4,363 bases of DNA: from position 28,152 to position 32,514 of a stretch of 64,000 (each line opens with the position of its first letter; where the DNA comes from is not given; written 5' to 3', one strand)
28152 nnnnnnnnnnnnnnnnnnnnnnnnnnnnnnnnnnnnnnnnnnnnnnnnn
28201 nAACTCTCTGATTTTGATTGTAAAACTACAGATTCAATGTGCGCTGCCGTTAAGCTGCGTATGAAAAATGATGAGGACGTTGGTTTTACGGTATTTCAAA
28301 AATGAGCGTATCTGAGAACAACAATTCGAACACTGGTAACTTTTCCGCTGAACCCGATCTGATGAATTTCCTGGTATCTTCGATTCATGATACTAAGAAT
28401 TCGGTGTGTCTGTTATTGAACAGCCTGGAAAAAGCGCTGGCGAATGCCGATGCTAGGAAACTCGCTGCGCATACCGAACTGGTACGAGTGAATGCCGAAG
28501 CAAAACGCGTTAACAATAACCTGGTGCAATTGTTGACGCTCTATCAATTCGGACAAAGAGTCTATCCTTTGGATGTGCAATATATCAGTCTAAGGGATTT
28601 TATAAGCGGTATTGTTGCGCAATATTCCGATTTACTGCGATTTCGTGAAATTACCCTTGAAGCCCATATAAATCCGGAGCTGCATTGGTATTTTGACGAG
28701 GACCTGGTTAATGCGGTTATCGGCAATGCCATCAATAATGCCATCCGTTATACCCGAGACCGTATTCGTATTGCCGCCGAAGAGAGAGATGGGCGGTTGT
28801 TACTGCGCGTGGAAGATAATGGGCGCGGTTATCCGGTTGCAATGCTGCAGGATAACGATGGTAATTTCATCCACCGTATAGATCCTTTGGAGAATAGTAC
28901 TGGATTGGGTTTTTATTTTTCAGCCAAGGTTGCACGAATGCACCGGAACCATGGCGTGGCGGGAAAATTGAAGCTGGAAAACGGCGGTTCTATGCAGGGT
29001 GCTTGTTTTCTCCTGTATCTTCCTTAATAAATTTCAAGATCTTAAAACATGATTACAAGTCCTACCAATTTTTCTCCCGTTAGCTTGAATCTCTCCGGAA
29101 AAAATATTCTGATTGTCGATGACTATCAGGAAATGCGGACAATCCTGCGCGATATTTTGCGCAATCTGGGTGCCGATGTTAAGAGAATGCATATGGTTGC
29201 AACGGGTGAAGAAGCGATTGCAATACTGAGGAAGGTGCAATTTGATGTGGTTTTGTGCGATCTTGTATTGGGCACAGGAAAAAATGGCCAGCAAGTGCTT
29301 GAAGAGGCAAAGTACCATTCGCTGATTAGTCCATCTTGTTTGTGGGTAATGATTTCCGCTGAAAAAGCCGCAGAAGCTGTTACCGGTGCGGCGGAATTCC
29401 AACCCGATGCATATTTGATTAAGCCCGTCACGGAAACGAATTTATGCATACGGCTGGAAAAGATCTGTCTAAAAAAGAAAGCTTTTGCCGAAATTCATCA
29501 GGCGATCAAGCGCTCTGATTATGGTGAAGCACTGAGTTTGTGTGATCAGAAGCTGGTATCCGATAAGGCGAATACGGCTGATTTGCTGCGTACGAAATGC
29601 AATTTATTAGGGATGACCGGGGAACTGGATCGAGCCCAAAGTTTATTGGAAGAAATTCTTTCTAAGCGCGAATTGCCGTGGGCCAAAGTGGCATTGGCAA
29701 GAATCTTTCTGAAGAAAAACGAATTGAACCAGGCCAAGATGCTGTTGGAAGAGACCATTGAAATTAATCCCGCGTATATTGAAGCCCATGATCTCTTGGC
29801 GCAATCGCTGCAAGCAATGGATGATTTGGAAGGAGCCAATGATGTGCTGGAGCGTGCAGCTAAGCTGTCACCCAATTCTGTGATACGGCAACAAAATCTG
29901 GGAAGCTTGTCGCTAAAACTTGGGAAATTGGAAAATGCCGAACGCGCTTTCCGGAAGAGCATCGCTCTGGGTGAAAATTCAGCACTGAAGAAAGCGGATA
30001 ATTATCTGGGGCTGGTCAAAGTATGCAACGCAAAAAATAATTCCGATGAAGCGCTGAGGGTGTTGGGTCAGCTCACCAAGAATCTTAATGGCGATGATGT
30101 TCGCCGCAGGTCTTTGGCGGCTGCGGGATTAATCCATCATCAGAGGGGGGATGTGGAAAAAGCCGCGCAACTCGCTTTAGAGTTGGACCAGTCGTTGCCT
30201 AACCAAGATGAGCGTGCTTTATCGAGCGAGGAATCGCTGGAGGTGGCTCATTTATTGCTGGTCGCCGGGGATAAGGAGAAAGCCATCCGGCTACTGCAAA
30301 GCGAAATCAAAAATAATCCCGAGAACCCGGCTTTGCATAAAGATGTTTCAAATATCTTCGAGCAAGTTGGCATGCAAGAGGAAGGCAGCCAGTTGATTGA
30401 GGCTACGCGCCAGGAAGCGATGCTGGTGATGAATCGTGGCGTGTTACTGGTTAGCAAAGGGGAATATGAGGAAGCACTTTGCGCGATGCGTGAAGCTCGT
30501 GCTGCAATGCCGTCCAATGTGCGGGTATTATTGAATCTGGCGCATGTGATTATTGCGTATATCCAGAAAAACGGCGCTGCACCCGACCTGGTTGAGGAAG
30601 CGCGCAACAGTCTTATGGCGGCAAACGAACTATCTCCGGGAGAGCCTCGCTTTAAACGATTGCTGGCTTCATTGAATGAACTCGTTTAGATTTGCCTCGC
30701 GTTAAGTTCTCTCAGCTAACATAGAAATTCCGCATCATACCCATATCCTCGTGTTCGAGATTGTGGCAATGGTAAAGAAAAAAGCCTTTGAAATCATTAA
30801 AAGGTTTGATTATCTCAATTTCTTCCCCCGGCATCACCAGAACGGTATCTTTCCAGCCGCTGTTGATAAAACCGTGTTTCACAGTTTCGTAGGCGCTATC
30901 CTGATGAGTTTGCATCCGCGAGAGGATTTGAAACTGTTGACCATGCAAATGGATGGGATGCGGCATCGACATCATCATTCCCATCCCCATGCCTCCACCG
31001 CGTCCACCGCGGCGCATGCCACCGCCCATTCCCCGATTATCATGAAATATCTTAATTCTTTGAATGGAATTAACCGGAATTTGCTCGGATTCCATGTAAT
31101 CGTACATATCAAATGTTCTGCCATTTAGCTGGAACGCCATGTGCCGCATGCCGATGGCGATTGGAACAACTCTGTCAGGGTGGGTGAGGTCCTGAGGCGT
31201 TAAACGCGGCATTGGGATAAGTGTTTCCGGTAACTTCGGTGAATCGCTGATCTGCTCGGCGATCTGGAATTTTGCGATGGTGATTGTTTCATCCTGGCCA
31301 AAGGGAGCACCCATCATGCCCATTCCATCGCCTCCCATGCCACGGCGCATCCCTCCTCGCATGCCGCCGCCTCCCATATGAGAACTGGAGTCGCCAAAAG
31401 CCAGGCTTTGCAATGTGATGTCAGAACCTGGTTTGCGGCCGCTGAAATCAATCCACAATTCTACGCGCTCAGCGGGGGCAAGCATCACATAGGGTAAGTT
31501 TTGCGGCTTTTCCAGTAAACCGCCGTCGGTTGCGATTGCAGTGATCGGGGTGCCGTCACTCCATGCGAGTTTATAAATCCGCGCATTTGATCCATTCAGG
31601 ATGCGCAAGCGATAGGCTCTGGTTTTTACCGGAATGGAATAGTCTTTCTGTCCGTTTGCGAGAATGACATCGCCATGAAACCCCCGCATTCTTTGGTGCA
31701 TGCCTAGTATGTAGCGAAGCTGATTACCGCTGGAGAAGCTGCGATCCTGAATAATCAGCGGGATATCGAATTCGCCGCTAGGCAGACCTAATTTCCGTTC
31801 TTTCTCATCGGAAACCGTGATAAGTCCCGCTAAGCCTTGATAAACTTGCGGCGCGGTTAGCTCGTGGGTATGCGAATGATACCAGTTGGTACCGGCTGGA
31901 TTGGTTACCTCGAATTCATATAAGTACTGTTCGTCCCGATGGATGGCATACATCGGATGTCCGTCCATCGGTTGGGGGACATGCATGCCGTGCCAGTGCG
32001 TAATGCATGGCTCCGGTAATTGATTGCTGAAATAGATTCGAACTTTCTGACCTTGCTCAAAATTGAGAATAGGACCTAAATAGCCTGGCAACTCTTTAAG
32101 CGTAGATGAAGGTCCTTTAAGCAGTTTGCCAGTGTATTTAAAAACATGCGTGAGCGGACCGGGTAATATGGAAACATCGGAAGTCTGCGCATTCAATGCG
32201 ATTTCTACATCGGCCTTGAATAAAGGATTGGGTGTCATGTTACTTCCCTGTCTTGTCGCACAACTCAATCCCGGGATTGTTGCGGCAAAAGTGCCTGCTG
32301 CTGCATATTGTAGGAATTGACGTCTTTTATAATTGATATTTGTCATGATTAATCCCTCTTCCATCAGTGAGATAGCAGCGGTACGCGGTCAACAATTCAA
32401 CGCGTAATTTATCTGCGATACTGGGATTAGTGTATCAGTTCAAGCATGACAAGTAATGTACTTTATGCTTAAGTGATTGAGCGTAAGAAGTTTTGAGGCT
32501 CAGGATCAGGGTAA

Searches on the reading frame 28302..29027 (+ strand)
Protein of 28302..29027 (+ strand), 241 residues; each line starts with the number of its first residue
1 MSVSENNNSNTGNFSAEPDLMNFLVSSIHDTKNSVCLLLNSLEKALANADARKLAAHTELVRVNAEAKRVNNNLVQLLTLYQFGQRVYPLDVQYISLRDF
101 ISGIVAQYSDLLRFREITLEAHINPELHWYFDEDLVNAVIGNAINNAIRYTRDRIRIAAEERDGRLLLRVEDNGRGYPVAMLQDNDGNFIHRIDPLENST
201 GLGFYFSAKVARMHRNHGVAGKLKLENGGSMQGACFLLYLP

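Call 3: search_protein_families(library=pfam, proteins=[window:28302-29027:+], max_evalue=0.01)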
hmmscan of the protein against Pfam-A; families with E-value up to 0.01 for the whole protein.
window:28302-29027:+ (241 aa): 2 families
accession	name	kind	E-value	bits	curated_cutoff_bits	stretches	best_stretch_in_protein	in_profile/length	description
PF02518.31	HATPase_c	-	4.3e-12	46.9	26.4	1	132-241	2-108/111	Histidine kinase-, DNA gyrase B-, and HSP90-like ATPase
PF13581.12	HATPase_c_2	-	0.00013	22.4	27.4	1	137-211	33-109/127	Histidine kinase-like ATPase domain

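Call 4: search_protein_families(library=ncbifam, proteins=[window:28302-29027:+], max_evalue=0.01)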
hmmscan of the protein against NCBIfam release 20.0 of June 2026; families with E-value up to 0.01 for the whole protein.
window:28302-29027:+ (241 aa): 50 families (the best 25 are shown)
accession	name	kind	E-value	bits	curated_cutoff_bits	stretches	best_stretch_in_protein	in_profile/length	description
NF008312.0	PRK11100.1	equivalog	3.4e-15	55.8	356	1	62-227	296-460/477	two-component system sensor histidine kinase CreC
NF046044.1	PnpS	equivalog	4.2e-15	55.7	400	1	61-179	211-331/390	two-component system histidine kinase PnpS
NF041735.1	hist_kin_RppB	equivalog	1.1e-13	50.9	400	1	23-185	219-385/438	two-component system sensor histidine kinase RppB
NF033092.0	HK_WalK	equivalog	4.6e-13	48.6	725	1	62-214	414-572/594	cell wall metabolism sensor histidine kinase WalK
TIGR02966.1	phoR_proteo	equivalog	6.3e-12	45.1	334.2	1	42-181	136-277/333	phosphate regulon sensor histidine kinase PhoR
NF007898.0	PRK10604.1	equivalog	1.3e-11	44.3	478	1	58-241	243-422/433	two-component system sensor histidine kinase RstB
NF007007.0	PRK09470.1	equivalog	1.8e-11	43.6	486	1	51-185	271-405/463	envelope stress sensor histidine kinase CpxA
NF052314.1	T9SS_HK_PorY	subfamily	8.2e-11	41.6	350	1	49-212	239-397/418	PorY family sensor histidine kinase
NF045900.1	HisKinCpxALeg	equivalog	1.5e-10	40.4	800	1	53-215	261-430/451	two-component system sensor histidine kinase CpxA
NF008025.0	PRK10755.1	equivalog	1.5e-10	40.3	314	1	69-235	185-349/362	two-component system sensor histidine kinase PmrB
NF041832.1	near_NosP_CTERM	subfamily_domain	2.6e-10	39.9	400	1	45-219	31-207/370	NahK/ErcS family hybrid sensor histidine kinase/response regulator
NF045903.1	CuHisKinLciSLeg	equivalog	1.5e-09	37.7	700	1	20-217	139-337/357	copper-responsive two-component system sensor histidine kinase LciS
NF006800.0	PRK09303.1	equivalog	1.6e-09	37.2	342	1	34-241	168-376/383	histidine kinase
NF033091.0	HK_VanS_ACDEFG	equivalog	1.4e-08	34.2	400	1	28-210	82-269/293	vancomycin resistance histidine kinase VanS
NF040691.1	MtrAB_MtrB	equivalog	8.7e-08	31.6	450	1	63-241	314-491/507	MtrAB system histidine kinase MtrB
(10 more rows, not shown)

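Call 41: find_homologous_proteins(query=window:28302-29027:+, max_evalue=0.00001)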
Query window:28302-29027:+ (241 aa): 473 proteins with E <= 0.00001 among 1201 candidates; the best 120 are listed.
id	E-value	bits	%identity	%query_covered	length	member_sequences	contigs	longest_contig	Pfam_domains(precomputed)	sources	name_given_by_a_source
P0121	1.6e-143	494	92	100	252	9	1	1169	PF02518.32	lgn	-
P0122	5.0e-130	450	83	100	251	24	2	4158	PF02518.32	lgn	-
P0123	1.2e-112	393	74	100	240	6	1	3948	PF02518.32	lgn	-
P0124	2.8e-109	382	69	100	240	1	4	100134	PF02518.32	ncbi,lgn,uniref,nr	ncbi:sensor histidine kinase [Nitrosomonas sp.]|uniref:sensor histidine kinase n=1 Tax=Nitrosomonas 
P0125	3.3e-91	323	62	100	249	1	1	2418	PF02518.32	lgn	-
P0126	3.7e-85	303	60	93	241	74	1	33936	PF02518.32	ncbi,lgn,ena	-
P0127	1.7e-84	301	59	96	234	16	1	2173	PF02518.32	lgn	-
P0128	1.9e-84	301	61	93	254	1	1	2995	PF02518.32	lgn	-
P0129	6.1e-84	299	59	97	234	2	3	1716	PF02518.32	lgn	-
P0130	6.1e-84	299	57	100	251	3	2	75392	PF02518.32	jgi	jgi:signal transduction histidine kinase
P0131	1.3e-83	298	57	100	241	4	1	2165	PF02518.32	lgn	-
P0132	2.6e-83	297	56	100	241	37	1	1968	PF02518.32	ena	-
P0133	6.1e-83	296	59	96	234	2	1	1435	PF02518.32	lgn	-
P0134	6.3e-83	296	58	96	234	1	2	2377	PF02518.32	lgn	-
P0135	6.5e-83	296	56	99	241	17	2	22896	PF02518.32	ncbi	-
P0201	3.5e-65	238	50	93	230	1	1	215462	PF02518.32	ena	-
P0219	7.2e-61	224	49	93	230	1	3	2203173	PF02518.32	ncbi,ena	-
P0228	4.5e-60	221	51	92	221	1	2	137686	PF02518.32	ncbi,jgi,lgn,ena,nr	ncbi:MAG: hypothetical protein H6R10_3549 [Rhodocyclaceae bacterium]|nr:hypothetical protein [Rhodoc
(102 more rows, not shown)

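Call 43: find_encoding_contigs(protein=P0228, flank=6000, max_places=2)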
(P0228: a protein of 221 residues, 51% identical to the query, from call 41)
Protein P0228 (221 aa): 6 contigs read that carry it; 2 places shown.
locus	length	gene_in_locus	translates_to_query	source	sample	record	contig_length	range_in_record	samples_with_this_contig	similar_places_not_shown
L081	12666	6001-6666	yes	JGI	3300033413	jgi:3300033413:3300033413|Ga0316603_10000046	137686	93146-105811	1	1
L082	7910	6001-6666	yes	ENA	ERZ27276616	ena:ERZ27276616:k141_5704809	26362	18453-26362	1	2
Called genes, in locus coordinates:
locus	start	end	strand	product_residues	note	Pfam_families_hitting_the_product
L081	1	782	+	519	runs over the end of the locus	PF00999:Na_H_Exchanger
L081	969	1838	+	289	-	PF22624:AASDHPPT_N, PF01648:ACPS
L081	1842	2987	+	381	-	PF02771:Acyl-CoA_dh_N, PF02770:Acyl-CoA_dh_M, PF00441:Acyl-CoA_dh_1, PF08028:Acyl-CoA_dh_2, PF22924:ACOX_C_alpha1 (weak)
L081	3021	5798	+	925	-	PF00501:AMP-binding, PF13193:AMP-binding_C (weak), PF05050:Methyltransf_21, PF00550:PP-binding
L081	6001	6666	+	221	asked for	PF02518:HATPase_c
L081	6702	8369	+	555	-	PF00072:Response_reg, PF13428:TPR_14 (faint), PF13431:TPR_17 (faint), PF00515:TPR_1 (faint), PF07719:TPR_2 (faint), PF07721:TPR_4 (faint), PF25062:ARM_TT21_N (weak), PF14559:TPR_19, +13 more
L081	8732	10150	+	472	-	PF00497:SBP_bac_3, PF01464:SLT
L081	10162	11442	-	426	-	PF02403:Seryl_tRNA_N, PF00587:tRNA-synt_2b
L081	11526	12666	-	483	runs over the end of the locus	PF01078:Mg_chelatase (faint), PF05496:RuvB_N, PF13191:AAA_16 (faint), PF00004:AAA, PF07728:AAA_5 (faint), PF13173:AAA_14 (weak), PF16193:AAA_assoc_2, PF12002:MgsA_C, +2 more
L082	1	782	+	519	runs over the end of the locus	PF00999:Na_H_Exchanger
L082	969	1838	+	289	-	PF22624:AASDHPPT_N, PF01648:ACPS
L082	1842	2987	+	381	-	PF02771:Acyl-CoA_dh_N, PF02770:Acyl-CoA_dh_M, PF00441:Acyl-CoA_dh_1, PF08028:Acyl-CoA_dh_2, PF22924:ACOX_C_alpha1 (weak)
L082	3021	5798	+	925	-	PF00501:AMP-binding, PF13193:AMP-binding_C (weak), PF05050:Methyltransf_21, PF00550:PP-binding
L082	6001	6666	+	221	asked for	PF02518:HATPase_c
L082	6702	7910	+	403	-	?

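Call 44: find_encoding_contigs(protein=P0219, flank=6000, max_places=2)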
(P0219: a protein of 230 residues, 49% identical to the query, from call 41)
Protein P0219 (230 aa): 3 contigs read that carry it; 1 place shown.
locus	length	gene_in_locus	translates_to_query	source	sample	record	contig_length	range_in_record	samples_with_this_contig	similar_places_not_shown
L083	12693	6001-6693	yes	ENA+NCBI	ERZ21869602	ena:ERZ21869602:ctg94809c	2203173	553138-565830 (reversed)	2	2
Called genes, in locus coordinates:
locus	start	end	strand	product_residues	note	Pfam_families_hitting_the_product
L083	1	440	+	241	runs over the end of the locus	PF20772:TACO1_YebC_N, PF01709:Transcrip_reg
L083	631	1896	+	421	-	PF02844:GARS_N, PF01071:GARS_A, PF02222:ATP-grasp (faint), PF02843:GARS_C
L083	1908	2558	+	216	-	PF01467:CTP_transf_like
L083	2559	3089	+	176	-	PF02410:RsfS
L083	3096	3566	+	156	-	PF02590:SPOUT_MTase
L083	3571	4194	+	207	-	PF02545:Maf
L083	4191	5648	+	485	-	PF10150:RNase_E_G, PF20833:RNase_E_G_Thio (weak)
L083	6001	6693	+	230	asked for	PF02518:HATPase_c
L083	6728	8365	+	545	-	PF00072:Response_reg, PF13432:TPR_16 (faint), PF25062:ARM_TT21_N (faint), PF07719:TPR_2 (faint), PF09976:TPR_21 (faint), PF13429:TPR_15 (faint), PF17874:TPR_MalT (weak), PF17874:TPR_MalT (weak), +10 more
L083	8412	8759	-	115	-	PF01329:Pterin_4a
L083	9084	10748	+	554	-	PF03063:Prismane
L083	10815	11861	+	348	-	PF00970:FAD_binding_6, PF00175:NAD_binding_1, PF08030:NAD_binding_6 (weak), PF00111:Fer2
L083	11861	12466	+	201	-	PF04982:TM_HPP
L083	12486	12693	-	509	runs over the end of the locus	PF01590:GAF, PF00158:Sigma54_activat, PF01078:Mg_chelatase (faint), PF14532:Sigma54_activ_2, PF07728:AAA_5, PF25601:AAA_lid_14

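Call 45: find_encoding_contigs(protein=P0201, flank=6000, max_places=2)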
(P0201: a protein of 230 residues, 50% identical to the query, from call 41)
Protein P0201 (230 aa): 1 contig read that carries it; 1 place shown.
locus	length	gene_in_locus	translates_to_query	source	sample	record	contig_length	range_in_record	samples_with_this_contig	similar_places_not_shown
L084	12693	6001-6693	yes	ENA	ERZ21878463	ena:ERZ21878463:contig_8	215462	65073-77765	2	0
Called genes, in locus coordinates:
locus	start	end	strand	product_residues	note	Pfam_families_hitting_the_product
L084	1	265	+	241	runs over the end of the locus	PF20772:TACO1_YebC_N, PF01709:Transcrip_reg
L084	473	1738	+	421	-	PF02844:GARS_N, PF01071:GARS_A, PF02655:ATP-grasp_3 (weak), PF02786:CPSase_L_D2 (faint), PF02222:ATP-grasp (weak), PF02843:GARS_C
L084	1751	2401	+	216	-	PF01467:CTP_transf_like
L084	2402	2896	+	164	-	PF02410:RsfS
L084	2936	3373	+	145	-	PF02590:SPOUT_MTase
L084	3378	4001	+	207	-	PF02545:Maf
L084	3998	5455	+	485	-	PF10150:RNase_E_G, PF20833:RNase_E_G_Thio (weak)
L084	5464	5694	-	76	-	-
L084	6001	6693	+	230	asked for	PF02518:HATPase_c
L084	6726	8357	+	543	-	PF00072:Response_reg, PF13428:TPR_14 (faint), PF13176:TPR_7 (faint), PF00515:TPR_1 (faint), PF07719:TPR_2 (faint), PF17874:TPR_MalT (weak), PF09976:TPR_21 (weak), PF17874:TPR_MalT, +9 more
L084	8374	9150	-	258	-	PF01209:Ubie_methyltran, PF13489:Methyltransf_23, PF08241:Methyltransf_11, PF08242:Methyltransf_12, PF13649:Methyltransf_25, PF13847:Methyltransf_31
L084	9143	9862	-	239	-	PF00561:Abhydrolase_1, PF00975:Thioesterase, PF12697:Abhydrolase_6, PF02230:Abhydrolase_2 (faint), PF12146:Hydrolase_4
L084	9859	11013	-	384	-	PF00155:Aminotran_1_2, PF01041:DegT_DnrJ_EryC1 (weak), PF01053:Cys_Met_Meta_PP (weak)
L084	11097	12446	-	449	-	PF00209:SNF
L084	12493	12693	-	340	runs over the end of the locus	PF01571:GCV_T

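Call 55: search_protein_families(library=padloc, proteins=[window:28302-29027:+], max_evalue=0.001)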
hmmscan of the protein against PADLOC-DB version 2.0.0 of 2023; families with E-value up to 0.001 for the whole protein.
window:28302-29027:+ (241 aa): 0 families

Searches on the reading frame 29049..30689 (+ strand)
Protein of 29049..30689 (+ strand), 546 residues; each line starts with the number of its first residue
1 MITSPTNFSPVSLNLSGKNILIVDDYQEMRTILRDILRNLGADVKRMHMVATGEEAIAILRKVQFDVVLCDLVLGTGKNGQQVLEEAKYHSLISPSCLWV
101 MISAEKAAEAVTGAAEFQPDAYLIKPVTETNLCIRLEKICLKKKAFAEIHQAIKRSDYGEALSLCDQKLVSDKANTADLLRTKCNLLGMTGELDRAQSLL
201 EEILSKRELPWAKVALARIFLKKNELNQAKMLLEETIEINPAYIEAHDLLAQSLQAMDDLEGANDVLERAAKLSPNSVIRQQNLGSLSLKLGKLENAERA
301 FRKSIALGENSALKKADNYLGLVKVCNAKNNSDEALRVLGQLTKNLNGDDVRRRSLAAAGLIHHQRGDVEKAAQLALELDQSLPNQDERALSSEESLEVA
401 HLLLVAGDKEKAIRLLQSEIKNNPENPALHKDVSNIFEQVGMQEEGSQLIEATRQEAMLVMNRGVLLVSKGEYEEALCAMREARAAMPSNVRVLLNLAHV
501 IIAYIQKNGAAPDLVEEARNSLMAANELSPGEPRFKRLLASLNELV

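Call 3: search_protein_families(library=pfam, proteins=[window:29049-30689:+], max_evalue=0.01)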
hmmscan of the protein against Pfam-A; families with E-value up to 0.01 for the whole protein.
window:29049-30689:+ (546 aa): 25 families
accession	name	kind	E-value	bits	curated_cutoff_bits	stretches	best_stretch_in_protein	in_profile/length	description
PF13428.12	TPR_14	-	2e-19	68.5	23.5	0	245-285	2-42/44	Tetratricopeptide repeat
PF14559.12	TPR_19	-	1.2e-17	64.4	25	1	191-252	5-67/68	Tetratricopeptide repeat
PF07719.23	TPR_2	-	2.3e-16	58.9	27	0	245-276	2-33/34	Tetratricopeptide repeat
PF00072.30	Response_reg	-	2.5e-14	53.8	30.2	1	20-136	1-110/111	Response regulator receiver domain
PF13432.12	TPR_16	-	4.1e-12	46.7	32.7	0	329-385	10-63/65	Tetratricopeptide repeat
PF13414.12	TPR_11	-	3.1e-11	43.2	26.8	0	218-257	2-41/42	TPR repeat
PF13176.12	TPR_7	-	3.2e-11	42.8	27.9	0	283-309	4-32/36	Tetratricopeptide repeat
PF13424.12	TPR_12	-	6.3e-11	42.8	30.1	0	283-341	8-70/77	Tetratricopeptide repeat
PF13181.12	TPR_8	-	2e-10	40.4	25.7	0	282-307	5-30/34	Tetratricopeptide repeat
PF00515.34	TPR_1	-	6.5e-09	35.7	27.8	0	283-307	6-30/34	Tetratricopeptide repeat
PF23914.1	TPR_CcmH_CycH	-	1.5e-08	35.1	42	1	284-389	56-157/158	Cytochrome c-type biogenesis protein H TPR domain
PF25058.1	ARM_TT21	-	1.3e-07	32.1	27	1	249-374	12-115/155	Tetratricopeptide repeat protein 21 ARM repeat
PF12895.13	ANAPC3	-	5.8e-07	30.1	27.2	1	191-270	3-82/82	Anaphase-promoting complex, cyclosome, subunit 3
PF25062.1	ARM_TT21_N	-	6.1e-07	29.8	40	1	157-345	9-197/222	Tetratricopeptide repeat protein 21 N-terminal ARM repeat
PF09295.16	ChAPs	-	1.4e-06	28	20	1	177-297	169-287/395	ChAPs (Chs5p-Arf1p-binding proteins)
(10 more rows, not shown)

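Call 4: search_protein_families(library=ncbifam, proteins=[window:29049-30689:+], max_evalue=0.01)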
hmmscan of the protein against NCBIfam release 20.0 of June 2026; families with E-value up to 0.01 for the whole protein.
window:29049-30689:+ (546 aa): 72 families (the best 25 are shown)
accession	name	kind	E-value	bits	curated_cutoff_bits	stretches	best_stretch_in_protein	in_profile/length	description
TIGR02917.1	PEP_TPR_lipo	equivalog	8.5e-23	80.2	312.2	2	156-452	104-388/899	XrtA/PEP-CTERM system TPR-repeat protein PrsT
NF040959.1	MamA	equivalog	7.7e-18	64.7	200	2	151-307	46-202/204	magnetosome protein MamA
TIGR02521.1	type_IV_pilW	equivalog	7.4e-17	61.7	154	1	212-389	33-204/234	type IV pilus biogenesis/stability protein PilW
NF007901.0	PRK10610.1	equivalog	2.8e-11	43.6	189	1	20-141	8-125/129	chemotaxis response regulator CheY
NF007969.0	PRK10693.1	equivalog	3.9e-11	42.6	329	1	14-142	4-125/337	two-component system response regulator RssB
NF007689.0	PRK10365.1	equivalog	1.4e-09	37.3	760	1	19-173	7-155/441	sigma-54-dependent response regulator transcription factor ZraR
NF011874.0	PRK15347.1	equivalog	2.7e-09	35.7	852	1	19-137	692-807/921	two component system sensor kinase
NF040689.1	MtrAB_MtrA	equivalog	2.9e-09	36.6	300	1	20-143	1-115/219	MtrAB system response regulator MtrA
NF045991.1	RespRegCtrARhodob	equivalog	1.9e-08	34.3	350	1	20-148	3-124/224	response regulator transcription factor CtrA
NF045944.1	ResRegRpaBCyano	equivalog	2.1e-08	33.9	330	1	21-147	1-119/229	response regulator transcription factor RpaB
NF045901.1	HisKinLetSLeg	equivalog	2.3e-08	32.5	1650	1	13-147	667-796/906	two-component system sensor histidine kinase LetS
NF052596.1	RR_EAL_PvrR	equivalog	2.5e-08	32.9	580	1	18-145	4-130/398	response regulator cyclic di-GMP phosphodiesterase PvrR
NF007135.0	PRK09581.1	equivalog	3.8e-08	32.6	474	1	19-153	4-133/457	PleD family two-component system response regulator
TIGR02875.1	spore_0_A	equivalog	4.5e-08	32.7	200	1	19-149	4-129/262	sporulation transcription factor Spo0A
NF033920.0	C39_PA2778_fam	equivalog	5.8e-08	32.5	150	1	150-275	131-255/255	PA2778 family cysteine peptidase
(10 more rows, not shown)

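Call 55: search_protein_families(library=padloc, proteins=[window:29049-30689:+], max_evalue=0.001)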
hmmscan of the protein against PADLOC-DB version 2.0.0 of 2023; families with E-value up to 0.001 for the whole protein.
window:29049-30689:+ (546 aa): 2 families
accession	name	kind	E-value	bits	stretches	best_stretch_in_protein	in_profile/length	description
PDLC04726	PDC-M60C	-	0.00017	18.6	1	19-81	2-64/407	-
PDLC04055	PD-T4-6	-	0.00064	16.6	0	15-144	363-487/496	-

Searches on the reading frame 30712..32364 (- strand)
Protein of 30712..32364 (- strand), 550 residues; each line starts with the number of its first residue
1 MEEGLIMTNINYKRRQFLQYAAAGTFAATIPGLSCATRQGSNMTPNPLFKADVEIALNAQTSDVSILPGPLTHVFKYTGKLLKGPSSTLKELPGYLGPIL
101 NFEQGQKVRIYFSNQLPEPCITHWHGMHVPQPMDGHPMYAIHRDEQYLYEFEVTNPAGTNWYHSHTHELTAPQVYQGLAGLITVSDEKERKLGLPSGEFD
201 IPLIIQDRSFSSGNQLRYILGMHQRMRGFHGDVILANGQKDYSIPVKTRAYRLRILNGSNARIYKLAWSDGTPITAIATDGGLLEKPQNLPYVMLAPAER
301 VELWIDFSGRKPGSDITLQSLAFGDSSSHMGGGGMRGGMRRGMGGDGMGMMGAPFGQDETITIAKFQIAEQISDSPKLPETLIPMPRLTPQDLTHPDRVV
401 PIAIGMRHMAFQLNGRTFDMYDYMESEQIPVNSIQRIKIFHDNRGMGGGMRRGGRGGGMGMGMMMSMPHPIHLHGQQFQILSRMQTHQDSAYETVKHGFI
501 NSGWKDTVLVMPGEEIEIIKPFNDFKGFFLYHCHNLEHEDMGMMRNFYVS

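Call 3: search_protein_families(library=pfam, proteins=[window:30712-32364:-], max_evalue=0.01)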
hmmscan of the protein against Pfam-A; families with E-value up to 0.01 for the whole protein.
window:30712-32364:- (550 aa): 3 families
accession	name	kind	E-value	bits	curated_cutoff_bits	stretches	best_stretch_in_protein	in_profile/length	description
PF07732.21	Cu-oxidase_3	-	1.8e-25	89.7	21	1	95-188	24-118/119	Multicopper oxidase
PF07731.20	Cu-oxidase_2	-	1.2e-20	74.1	20.4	1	465-549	51-133/137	Multicopper oxidase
PF10518.14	TAT_signal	-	0.0086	16.4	22.7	0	13-30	3-20/21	TAT (twin-arginine translocation) pathway signal sequence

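Call 4: search_protein_families(library=ncbifam, proteins=[window:30712-32364:-], max_evalue=0.01)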
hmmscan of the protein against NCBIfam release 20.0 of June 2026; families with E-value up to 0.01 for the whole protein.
window:30712-32364:- (550 aa): 7 families
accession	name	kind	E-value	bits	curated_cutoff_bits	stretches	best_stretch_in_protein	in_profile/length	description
NF008205.1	PRK10965.1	equivalog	1.3e-81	275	525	2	13-319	2-300/529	multicopper oxidase CueO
NF045554.1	AmiPhnlOxPhsA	equivalog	2e-49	168.7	950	2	113-309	108-325/581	O-aminophenol oxidase PhsA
NF008135.0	PRK10883.1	equivalog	6.6e-46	156.8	581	1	94-310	73-288/471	cell division protein FtsP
TIGR01480.1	copper_res_A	subfamily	4.9e-28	98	478.95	2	11-167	5-147/593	copper resistance system multicopper oxidase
TIGR03389.1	laccase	equivalog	2.3e-16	59.7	558.9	2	95-305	31-249/539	laccase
TIGR03388.1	ascorbase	equivalog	9.4e-12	44.4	614.8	2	97-209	31-143/542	L-ascorbate oxidase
TIGR03390.1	ascorbOXfungal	equivalog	3.2e-05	22.7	445.35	0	97-166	38-114/538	L-ascorbate oxidase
